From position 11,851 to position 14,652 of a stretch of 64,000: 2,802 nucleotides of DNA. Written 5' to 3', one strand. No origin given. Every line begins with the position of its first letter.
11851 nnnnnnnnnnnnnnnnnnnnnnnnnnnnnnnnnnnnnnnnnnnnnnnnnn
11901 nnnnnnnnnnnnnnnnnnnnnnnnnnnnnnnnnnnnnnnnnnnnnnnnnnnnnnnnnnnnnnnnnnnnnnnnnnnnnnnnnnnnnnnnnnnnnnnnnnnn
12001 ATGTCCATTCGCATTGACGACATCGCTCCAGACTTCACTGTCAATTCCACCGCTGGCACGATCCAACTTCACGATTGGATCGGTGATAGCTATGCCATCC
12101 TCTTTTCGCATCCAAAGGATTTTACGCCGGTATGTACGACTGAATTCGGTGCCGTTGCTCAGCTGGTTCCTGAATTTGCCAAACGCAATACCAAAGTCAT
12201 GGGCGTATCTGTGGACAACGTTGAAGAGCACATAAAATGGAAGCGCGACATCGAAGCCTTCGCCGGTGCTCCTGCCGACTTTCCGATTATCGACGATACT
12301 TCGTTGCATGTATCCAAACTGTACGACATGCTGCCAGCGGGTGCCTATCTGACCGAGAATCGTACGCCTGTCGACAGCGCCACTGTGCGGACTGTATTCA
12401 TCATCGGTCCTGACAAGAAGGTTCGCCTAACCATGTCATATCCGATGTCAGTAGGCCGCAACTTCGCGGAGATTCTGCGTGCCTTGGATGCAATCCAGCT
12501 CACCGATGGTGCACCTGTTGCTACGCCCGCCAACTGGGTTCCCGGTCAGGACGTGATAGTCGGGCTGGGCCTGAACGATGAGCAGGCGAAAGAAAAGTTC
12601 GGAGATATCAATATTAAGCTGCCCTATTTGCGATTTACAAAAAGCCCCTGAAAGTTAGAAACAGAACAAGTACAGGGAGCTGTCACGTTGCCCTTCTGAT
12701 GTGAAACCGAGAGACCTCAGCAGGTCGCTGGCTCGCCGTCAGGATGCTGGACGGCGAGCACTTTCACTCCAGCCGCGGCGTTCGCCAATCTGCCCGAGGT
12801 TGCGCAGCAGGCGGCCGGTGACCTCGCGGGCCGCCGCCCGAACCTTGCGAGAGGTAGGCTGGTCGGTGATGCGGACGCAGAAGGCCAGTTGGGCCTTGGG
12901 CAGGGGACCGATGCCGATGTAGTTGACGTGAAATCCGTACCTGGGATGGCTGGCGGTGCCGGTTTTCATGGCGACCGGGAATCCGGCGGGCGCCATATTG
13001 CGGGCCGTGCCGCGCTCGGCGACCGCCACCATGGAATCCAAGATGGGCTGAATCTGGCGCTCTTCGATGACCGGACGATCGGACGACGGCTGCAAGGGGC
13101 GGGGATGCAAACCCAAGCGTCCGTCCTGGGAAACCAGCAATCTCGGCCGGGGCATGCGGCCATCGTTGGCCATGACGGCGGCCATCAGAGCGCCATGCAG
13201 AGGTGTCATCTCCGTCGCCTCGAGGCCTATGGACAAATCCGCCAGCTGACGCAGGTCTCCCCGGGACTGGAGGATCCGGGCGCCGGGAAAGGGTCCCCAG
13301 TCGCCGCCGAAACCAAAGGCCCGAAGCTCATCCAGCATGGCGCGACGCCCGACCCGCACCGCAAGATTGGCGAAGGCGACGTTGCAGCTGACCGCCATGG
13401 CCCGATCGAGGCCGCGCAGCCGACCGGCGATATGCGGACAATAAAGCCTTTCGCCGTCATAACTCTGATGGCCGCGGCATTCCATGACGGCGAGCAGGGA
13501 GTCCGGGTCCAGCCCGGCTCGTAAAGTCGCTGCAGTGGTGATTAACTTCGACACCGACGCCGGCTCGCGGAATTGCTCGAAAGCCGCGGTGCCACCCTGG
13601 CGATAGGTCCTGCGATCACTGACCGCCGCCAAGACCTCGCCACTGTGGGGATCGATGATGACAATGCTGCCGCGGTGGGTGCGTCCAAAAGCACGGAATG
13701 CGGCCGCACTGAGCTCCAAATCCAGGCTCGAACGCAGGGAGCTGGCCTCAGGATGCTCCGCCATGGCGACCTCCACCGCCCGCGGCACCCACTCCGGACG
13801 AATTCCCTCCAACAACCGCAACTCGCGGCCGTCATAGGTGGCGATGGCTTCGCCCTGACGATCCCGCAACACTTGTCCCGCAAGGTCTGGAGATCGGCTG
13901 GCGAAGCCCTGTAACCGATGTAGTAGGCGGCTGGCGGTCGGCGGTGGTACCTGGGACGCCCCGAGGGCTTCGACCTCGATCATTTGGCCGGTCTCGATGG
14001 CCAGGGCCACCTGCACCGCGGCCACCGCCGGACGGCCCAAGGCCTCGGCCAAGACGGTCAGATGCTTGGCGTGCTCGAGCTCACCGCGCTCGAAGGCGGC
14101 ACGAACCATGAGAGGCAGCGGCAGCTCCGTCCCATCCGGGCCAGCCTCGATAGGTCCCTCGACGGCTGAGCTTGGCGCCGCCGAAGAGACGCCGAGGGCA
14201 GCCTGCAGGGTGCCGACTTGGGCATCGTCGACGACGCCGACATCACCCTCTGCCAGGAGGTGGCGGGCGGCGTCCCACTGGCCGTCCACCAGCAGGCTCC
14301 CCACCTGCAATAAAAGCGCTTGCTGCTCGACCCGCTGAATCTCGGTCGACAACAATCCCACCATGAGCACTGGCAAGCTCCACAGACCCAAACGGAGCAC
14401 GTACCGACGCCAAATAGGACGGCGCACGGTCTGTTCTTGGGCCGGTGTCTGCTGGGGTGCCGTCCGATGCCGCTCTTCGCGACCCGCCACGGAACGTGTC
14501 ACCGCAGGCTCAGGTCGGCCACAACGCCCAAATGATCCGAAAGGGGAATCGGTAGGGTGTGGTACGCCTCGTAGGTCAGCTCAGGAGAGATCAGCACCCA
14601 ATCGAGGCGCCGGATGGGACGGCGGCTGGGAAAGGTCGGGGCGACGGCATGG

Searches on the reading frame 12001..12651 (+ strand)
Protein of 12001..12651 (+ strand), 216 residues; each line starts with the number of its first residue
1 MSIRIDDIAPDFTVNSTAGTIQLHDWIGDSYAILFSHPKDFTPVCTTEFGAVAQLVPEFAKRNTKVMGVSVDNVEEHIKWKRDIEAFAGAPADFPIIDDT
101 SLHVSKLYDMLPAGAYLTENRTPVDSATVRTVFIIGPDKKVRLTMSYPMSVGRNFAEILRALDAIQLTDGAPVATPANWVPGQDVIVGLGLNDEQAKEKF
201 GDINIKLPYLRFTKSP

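Call 9: search_protein_families(library=pfam, proteins=[window:12001-12651:+])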
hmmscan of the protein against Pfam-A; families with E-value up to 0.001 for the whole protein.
window:12001-12651:+ (216 aa): 3 families
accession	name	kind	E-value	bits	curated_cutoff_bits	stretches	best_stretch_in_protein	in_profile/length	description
PF00578.27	AhpC-TSA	-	4.1e-29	101.5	26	1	5-142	1-122/124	AhpC/TSA family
PF08534.16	Redoxin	-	1e-08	35.6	26.6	1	7-144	4-131/148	Redoxin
PF10417.14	1-cysPrx_C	-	5.4e-08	33.1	21.1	1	164-187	1-25/41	C-terminal domain of 1-Cys peroxiredoxin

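Call 15: find_encoding_contigs(protein=window:12001-12651:+, flank=3000, max_places=6)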
Protein window:12001-12651:+ (216 aa): 3 contigs read that carry it; 3 places shown.
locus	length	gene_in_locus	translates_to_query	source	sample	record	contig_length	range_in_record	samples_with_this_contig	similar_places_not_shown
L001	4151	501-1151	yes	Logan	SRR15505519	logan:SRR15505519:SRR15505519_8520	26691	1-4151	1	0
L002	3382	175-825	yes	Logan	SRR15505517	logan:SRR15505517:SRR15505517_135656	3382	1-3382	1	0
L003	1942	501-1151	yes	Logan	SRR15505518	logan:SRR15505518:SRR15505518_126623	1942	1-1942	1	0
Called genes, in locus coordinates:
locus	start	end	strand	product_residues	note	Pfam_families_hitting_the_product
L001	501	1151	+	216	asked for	PF00578:AhpC-TSA, PF08534:Redoxin, PF10417:1-cysPrx_C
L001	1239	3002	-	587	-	PF00905:Transpeptidase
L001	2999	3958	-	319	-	PF03372:Exo_endo_phos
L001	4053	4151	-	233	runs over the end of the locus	-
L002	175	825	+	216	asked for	PF00578:AhpC-TSA, PF08534:Redoxin, PF10417:1-cysPrx_C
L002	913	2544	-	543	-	PF00905:Transpeptidase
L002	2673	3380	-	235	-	?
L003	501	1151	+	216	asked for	PF00578:AhpC-TSA, PF08534:Redoxin, PF10417:1-cysPrx_C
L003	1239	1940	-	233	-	?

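Call 35: find_homologous_proteins(query=window:12001-12651:+, max_evalue=1e-60)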
Query window:12001-12651:+ (216 aa): 7937 proteins with E <= 1e-60 among 8000 candidates; the best 120 are listed.
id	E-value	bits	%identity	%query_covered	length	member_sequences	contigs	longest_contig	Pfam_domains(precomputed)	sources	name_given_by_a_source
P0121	5.9e-133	459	94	100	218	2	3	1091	PF10417.15,PF08534.17,PF00578.28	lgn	-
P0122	2.2e-131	454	93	100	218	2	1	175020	PF10417.15,PF08534.17,PF00578.28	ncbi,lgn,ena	-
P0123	1.5e-130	451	92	100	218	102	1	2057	PF10417.15,PF08534.17,PF00578.28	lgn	-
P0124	4.0e-130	450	91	100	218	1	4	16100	PF10417.15,PF08534.17,PF00578.28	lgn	-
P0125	5.1e-129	446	91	100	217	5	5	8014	PF10417.15,PF08534.17,PF00578.28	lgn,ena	-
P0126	7.1e-129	446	90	100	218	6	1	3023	PF10417.15,PF08534.17,PF00578.28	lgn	-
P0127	1.8e-128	444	91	100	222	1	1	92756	PF10417.15,PF08534.17,PF00578.28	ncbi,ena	-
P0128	2.6e-128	444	91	100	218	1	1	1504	PF10417.15,PF08534.17,PF00578.28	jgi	-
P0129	6.4e-128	443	91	100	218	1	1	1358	PF10417.15,PF08534.17,PF00578.28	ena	-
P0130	9.5e-128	442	90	100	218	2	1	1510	PF10417.15,PF08534.17,PF00578.28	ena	-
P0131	3.3e-127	440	89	100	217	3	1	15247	PF10417.15,PF08534.17,PF00578.28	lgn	-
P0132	4.6e-127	440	89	100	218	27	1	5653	PF10417.15,PF08534.17,PF00578.28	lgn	-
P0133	6.0e-127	440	89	100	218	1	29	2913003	PF10417.15,PF08534.17,PF00578.28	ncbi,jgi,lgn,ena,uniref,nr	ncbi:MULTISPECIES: peroxiredoxin [Acidithiobacillus]|jgi:alkyl hydroperoxide reductase subunit AhpC|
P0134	6.5e-127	439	89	100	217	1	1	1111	PF10417.15,PF08534.17,PF00578.28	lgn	-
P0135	7.6e-127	439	91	100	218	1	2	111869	PF10417.15,PF08534.17,PF00578.28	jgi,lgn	jgi:alkyl hydroperoxide reductase subunit AhpC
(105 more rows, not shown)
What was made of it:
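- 11905..12738 (+): Horizontally acquired peroxiredoxin cassette with its own upstream region, on the right flank of copy A. 88-94 % amino-acid identity to proteobacterial peroxiredoxins (call 35).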

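Call 36: find_encoding_contigs(protein=P0122, flank=2500, max_places=3)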
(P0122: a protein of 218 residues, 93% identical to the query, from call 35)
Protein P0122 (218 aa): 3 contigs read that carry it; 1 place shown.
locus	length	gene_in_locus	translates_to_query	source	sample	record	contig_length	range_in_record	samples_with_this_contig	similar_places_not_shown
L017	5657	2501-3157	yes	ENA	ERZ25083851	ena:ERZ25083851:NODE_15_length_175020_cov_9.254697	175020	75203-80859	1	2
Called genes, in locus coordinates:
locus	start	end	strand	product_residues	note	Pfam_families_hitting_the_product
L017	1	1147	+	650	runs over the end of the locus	PF22807:TrAA12, PF23500:DUF7133, PF01436:NHL (faint), PF07995:GSDH, PF22807:TrAA12, PF08450:SGL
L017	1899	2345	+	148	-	-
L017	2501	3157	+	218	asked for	PF00578:AhpC-TSA, PF08534:Redoxin, PF10417:1-cysPrx_C (weak)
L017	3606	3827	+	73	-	-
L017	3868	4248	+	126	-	PF14023:Bestrophin-like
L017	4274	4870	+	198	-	PF01914:MarC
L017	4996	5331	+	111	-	PF07411:DUF1508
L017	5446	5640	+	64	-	PF01679:Pmp3 (weak)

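Call 37: find_encoding_contigs(protein=P0124, flank=2500, max_places=4)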
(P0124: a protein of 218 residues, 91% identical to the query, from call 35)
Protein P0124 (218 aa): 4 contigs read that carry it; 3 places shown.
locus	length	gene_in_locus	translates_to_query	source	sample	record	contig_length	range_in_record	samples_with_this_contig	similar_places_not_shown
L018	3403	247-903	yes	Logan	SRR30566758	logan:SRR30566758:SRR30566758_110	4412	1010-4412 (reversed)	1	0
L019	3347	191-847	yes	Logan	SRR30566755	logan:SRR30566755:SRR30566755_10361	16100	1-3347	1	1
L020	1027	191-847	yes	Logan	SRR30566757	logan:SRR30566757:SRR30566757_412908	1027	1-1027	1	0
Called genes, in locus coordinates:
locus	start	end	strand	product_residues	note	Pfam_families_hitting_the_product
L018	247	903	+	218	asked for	PF00578:AhpC-TSA, PF08534:Redoxin, PF10417:1-cysPrx_C (weak)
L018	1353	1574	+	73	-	-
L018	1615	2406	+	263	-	PF14023:Bestrophin-like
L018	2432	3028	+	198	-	PF01914:MarC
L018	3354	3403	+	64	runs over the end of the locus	PF01679:Pmp3 (weak)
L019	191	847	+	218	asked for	PF00578:AhpC-TSA, PF08534:Redoxin, PF10417:1-cysPrx_C (weak)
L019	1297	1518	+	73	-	-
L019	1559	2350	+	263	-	PF14023:Bestrophin-like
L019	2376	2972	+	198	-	PF01914:MarC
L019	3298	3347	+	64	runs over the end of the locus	PF01679:Pmp3 (weak)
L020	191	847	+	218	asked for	PF00578:AhpC-TSA, PF08534:Redoxin, PF10417:1-cysPrx_C (weak)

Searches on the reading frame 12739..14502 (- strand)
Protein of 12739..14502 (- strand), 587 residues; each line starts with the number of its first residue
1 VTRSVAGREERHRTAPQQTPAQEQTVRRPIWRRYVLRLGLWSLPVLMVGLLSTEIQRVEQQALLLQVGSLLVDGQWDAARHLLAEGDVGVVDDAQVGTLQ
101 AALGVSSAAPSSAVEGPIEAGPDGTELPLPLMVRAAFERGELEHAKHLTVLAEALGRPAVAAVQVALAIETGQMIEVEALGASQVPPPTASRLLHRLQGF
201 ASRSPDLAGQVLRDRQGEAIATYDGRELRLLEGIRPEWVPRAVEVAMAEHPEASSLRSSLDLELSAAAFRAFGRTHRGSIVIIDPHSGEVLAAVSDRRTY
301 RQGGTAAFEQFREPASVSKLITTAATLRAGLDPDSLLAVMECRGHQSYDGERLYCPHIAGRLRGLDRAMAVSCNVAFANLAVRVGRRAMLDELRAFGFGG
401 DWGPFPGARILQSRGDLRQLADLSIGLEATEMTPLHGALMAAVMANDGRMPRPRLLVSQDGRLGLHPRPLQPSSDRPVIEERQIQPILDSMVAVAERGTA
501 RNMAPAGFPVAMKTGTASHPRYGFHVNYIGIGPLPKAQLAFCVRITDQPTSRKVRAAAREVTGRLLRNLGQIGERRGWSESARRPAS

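Call 9: search_protein_families(library=pfam, proteins=[window:12739-14502:-])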
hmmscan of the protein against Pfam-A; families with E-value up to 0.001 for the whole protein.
window:12739-14502:- (587 aa): 1 family
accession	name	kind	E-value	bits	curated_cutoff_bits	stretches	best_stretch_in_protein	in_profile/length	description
PF00905.27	Transpeptidase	-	3.9e-29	102.3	22.1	1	278-557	1-292/299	Penicillin binding protein transpeptidase domain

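Call 53: find_homologous_proteins(query=window:12739-14502:-, max_evalue=1e-80)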
Query window:12739-14502:- (587 aa): 237 proteins with E <= 1e-80 among 8000 candidates; the best 120 are listed.
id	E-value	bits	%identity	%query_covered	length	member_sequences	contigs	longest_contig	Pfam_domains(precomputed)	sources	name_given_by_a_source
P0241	0.0e+0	1179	100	93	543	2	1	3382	PF00905.28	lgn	-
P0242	8.0e-286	967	82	93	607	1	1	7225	PF00905.28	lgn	-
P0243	1.3e-266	904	76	94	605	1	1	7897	PF00905.28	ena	-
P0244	3.0e-226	771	69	90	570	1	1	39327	PF00905.28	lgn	-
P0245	2.6e-174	599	54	94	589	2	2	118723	PF00905.28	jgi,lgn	-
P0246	3.7e-166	572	56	93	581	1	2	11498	PF00905.28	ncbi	ncbi:MAG: penicillin-binding transpeptidase domain-containing protein [Thermoanaerobaculia bacterium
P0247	1.7e-165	570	59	80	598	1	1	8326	PF00905.28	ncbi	-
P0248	7.4e-165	568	54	93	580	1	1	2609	PF00905.28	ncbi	-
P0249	9.6e-164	564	53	94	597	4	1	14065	PF00905.28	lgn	-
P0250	1.0e-163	564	55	93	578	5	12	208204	PF00905.28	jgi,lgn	jgi:peptidoglycan glycosyltransferase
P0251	1.1e-163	564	55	90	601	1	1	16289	PF00905.28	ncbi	-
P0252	1.3e-163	564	54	93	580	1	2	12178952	PF00905.28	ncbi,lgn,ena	-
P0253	2.7e-162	560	61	81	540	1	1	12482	PF00905.28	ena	-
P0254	6.0e-162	559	52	93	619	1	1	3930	PF00905.28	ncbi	-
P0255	3.4e-161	556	53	94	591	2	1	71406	PF00905.28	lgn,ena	-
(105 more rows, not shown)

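Call 54: find_encoding_contigs(protein=P0242, flank=6000, max_places=3)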
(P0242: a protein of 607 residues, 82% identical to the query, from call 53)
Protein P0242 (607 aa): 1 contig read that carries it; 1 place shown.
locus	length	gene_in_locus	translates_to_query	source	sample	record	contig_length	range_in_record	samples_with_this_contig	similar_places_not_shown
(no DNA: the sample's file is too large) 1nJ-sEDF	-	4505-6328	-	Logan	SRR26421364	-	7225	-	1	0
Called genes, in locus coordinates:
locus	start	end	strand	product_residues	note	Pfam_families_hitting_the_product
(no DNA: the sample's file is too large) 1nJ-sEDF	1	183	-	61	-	?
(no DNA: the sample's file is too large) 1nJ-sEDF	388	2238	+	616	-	PF00664:ABC_membrane, PF00005:ABC_tran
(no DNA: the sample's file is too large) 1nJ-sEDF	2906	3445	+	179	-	-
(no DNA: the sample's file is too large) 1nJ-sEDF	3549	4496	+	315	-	PF03372:Exo_endo_phos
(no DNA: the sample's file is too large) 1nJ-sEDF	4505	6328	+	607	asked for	PF00905:Transpeptidase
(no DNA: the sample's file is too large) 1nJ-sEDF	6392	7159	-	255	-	PF00106:adh_short, PF08659:KR, PF13561:adh_short_C2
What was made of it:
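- The relative with 82 % PBP (penicillin-binding protein) identity has 63 nt between the PBP and SDR (short-chain dehydrogenase) genes (call 54).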

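Call 55: find_encoding_contigs(protein=P0243, flank=6000, max_places=3)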
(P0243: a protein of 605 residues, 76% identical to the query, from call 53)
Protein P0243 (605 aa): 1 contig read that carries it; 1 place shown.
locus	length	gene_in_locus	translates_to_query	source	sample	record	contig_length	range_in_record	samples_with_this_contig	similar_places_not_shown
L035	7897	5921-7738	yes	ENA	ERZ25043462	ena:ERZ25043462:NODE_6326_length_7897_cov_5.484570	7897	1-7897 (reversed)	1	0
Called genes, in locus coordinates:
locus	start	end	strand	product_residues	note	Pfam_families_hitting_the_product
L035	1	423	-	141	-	?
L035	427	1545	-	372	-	PF00437:T2SSE, PF13191:AAA_16 (faint), PF25199:nSTAND_NTPase5 (weak), PF13401:AAA_22 (faint)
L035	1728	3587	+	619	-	PF00664:ABC_membrane, PF00005:ABC_tran, PF06414:Zeta_toxin (faint)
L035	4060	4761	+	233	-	-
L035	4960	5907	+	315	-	PF03372:Exo_endo_phos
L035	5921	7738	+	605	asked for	PF00905:Transpeptidase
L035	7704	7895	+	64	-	?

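Call 56: find_encoding_contigs(protein=P0244, flank=10000, max_places=3)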
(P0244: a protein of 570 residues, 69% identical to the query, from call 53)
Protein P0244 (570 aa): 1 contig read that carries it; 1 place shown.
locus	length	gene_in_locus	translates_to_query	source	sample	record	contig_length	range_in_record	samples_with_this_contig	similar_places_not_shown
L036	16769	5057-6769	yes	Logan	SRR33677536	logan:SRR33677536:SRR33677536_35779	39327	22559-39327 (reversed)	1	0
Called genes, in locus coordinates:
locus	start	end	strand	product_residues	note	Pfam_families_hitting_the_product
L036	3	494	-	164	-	?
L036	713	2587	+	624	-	PF00664:ABC_membrane, PF00005:ABC_tran, PF02463:SMC_N (faint)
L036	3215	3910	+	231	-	-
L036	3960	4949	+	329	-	PF03372:Exo_endo_phos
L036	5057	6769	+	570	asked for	PF00905:Transpeptidase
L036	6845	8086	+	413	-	-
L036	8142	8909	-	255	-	PF00106:adh_short, PF08659:KR, PF13561:adh_short_C2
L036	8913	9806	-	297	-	PF02737:3HCDH_N, PF03446:NAD_binding_2 (weak), PF03721:UDPG_MGDP_dh_N (weak), PF00725:3HCDH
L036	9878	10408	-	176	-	PF00908:dTDP_sugar_isom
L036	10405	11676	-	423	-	PF08421:Methyltransf_13, PF13489:Methyltransf_23, PF08242:Methyltransf_12 (weak), PF08484:Methyltransf_14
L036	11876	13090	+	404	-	PF04932:Wzy_C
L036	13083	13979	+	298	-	PF00348:polyprenyl_synt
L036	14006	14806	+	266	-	PF01479:S4, PF01728:FtsJ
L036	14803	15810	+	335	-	PF01513:NAD_kinase, PF20143:NAD_kinase_C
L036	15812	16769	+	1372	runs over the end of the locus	PF05359:DUF748, PF13116:YhdP (faint), PF04357:TamB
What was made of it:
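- The 69 % relative has a different gene there (call 56). It is syntenic in relatives that lack the repeat (calls 55, 56).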
